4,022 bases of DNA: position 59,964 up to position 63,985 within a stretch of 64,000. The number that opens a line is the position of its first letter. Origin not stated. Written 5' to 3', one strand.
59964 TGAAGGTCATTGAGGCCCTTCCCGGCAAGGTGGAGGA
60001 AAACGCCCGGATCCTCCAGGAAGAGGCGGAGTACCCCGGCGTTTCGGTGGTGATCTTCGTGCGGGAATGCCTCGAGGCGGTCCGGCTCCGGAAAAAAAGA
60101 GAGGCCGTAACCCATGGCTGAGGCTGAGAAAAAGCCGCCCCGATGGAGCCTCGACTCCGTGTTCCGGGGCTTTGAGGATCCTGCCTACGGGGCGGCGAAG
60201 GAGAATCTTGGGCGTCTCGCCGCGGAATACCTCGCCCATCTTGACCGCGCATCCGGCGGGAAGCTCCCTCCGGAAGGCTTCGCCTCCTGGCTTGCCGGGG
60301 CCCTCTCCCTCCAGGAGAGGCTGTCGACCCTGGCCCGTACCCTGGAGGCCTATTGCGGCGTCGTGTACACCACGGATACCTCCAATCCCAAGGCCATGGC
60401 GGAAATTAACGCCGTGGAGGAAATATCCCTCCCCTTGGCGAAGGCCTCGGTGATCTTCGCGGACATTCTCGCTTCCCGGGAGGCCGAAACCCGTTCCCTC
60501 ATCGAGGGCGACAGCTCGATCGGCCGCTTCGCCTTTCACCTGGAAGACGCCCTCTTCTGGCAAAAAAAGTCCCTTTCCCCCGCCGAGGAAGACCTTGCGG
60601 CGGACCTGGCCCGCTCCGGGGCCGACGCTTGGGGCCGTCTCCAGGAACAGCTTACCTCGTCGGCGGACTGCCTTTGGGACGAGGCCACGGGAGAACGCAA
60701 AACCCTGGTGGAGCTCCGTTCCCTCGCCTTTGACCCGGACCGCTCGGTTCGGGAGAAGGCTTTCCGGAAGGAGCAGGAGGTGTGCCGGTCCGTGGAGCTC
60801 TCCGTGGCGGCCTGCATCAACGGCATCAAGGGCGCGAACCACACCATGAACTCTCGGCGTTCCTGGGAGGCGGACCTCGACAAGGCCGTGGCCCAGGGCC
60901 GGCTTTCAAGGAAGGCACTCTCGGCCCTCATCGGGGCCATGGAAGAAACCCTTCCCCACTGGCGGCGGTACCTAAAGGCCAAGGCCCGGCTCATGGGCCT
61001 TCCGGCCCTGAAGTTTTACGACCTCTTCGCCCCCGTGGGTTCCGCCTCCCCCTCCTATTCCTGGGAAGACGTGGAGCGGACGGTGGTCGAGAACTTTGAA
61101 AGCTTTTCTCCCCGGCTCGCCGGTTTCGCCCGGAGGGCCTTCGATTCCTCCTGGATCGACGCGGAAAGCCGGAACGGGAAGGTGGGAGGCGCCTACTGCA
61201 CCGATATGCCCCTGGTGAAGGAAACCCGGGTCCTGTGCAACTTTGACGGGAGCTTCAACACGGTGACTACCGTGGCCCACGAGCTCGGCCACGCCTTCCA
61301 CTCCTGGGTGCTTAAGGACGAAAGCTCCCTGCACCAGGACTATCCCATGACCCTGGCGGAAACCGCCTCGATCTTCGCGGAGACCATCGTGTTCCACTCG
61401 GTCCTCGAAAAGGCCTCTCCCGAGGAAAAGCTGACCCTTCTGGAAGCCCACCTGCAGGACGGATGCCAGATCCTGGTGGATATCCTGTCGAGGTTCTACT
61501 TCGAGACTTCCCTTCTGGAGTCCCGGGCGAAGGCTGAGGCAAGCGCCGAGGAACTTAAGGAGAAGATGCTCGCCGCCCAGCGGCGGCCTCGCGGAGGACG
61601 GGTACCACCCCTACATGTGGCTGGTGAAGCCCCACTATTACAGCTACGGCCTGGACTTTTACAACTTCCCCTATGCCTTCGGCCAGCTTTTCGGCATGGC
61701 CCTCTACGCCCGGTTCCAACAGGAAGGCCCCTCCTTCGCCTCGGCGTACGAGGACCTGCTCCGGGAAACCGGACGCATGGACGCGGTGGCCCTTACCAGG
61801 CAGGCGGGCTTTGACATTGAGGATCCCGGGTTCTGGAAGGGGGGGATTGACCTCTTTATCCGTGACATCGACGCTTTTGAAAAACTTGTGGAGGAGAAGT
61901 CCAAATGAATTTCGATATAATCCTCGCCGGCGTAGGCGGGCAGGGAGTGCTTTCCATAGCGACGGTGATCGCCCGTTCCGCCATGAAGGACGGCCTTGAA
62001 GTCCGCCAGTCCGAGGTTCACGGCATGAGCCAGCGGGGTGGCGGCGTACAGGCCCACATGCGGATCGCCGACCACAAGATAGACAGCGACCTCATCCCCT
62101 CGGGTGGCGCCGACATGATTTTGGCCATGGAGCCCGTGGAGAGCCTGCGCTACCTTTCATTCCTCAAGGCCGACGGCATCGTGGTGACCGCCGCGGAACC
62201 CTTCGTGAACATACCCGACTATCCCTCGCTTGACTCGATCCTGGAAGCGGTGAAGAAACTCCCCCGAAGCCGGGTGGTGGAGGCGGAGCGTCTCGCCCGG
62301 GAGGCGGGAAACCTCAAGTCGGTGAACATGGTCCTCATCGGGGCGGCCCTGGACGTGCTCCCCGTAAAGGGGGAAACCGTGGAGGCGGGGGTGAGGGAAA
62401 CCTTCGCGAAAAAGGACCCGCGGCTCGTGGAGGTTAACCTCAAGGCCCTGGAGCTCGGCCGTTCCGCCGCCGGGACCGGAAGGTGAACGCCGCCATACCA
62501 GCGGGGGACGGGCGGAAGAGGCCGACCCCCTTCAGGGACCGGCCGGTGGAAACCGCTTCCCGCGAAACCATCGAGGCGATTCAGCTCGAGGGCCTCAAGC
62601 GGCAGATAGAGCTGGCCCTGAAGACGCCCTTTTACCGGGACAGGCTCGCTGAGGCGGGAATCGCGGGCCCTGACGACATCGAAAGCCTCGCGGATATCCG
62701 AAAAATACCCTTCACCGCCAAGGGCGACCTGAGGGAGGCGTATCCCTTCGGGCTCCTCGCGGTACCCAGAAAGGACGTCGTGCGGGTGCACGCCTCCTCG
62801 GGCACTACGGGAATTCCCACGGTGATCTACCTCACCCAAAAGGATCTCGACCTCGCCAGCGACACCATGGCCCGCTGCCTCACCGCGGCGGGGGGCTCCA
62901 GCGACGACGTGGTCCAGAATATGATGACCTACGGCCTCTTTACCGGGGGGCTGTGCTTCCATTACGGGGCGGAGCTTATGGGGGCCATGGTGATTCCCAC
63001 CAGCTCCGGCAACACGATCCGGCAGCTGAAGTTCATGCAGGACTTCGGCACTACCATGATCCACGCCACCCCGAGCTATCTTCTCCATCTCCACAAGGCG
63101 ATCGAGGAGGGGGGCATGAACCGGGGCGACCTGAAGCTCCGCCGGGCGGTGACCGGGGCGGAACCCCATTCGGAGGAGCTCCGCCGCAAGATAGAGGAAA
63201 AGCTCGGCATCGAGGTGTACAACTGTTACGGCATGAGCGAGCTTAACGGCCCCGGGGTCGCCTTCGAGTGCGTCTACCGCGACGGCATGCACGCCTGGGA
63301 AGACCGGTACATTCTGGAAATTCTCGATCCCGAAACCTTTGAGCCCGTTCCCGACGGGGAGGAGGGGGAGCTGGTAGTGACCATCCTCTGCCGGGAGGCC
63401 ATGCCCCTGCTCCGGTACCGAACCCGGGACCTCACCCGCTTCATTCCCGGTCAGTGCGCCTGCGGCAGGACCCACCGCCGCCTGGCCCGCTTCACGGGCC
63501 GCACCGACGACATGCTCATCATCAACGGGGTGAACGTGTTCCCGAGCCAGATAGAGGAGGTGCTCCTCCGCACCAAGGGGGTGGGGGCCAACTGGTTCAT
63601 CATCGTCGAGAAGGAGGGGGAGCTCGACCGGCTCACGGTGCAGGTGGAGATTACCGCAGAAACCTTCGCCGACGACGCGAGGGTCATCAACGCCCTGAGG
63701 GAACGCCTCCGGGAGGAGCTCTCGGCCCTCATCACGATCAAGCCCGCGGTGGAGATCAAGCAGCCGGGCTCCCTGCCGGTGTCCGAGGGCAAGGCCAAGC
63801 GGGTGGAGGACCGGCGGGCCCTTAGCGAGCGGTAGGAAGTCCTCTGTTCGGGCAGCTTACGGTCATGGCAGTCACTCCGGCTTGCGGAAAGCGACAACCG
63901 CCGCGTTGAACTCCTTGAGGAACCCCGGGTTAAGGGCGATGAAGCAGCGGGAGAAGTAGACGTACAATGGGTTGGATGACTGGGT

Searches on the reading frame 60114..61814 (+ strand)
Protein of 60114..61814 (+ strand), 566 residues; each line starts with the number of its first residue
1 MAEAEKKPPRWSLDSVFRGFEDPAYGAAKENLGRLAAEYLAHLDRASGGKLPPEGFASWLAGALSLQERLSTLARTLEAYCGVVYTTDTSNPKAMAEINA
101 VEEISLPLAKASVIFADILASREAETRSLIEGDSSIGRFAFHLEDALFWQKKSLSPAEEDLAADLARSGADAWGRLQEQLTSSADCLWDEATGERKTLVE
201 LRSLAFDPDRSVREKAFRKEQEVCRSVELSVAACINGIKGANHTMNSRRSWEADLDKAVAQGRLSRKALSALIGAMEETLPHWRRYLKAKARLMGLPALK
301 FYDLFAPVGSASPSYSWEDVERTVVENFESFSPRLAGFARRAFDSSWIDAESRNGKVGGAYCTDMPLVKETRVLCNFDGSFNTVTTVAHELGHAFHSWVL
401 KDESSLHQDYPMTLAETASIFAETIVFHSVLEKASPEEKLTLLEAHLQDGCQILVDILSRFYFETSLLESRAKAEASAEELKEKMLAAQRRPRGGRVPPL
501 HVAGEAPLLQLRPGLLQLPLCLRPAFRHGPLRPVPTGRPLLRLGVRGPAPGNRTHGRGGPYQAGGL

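Call 75: search_protein_families(library=pfam, proteins=[window:60114-61814:+], max_evalue=0.0001)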
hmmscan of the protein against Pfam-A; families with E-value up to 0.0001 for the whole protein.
window:60114-61814:+ (566 aa): 2 families
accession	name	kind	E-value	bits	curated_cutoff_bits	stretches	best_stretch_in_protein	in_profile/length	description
PF01432.26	Peptidase_M3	-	6.2e-24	85.6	27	1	207-451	5-313/457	Peptidase family M3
PF08439.15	Peptidase_M3_N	-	8.9e-08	32.7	25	1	118-182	2-66/70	Oligopeptidase F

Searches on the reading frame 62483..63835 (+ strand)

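Call 75: search_protein_families(library=pfam, proteins=[window:62483-63835:+], max_evalue=0.0001)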
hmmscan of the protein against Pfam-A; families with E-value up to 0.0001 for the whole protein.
window:62483-63835:+ (450 aa): 2 families
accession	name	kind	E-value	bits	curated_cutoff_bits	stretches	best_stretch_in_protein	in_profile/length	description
PF14535.12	AMP-binding_C_2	-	3.5e-28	98.1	25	1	349-445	1-96/96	AMP-binding enzyme C-terminal domain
PF00501.34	AMP-binding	-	1.3e-20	74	29.9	1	96-299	161-374/384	AMP-binding enzyme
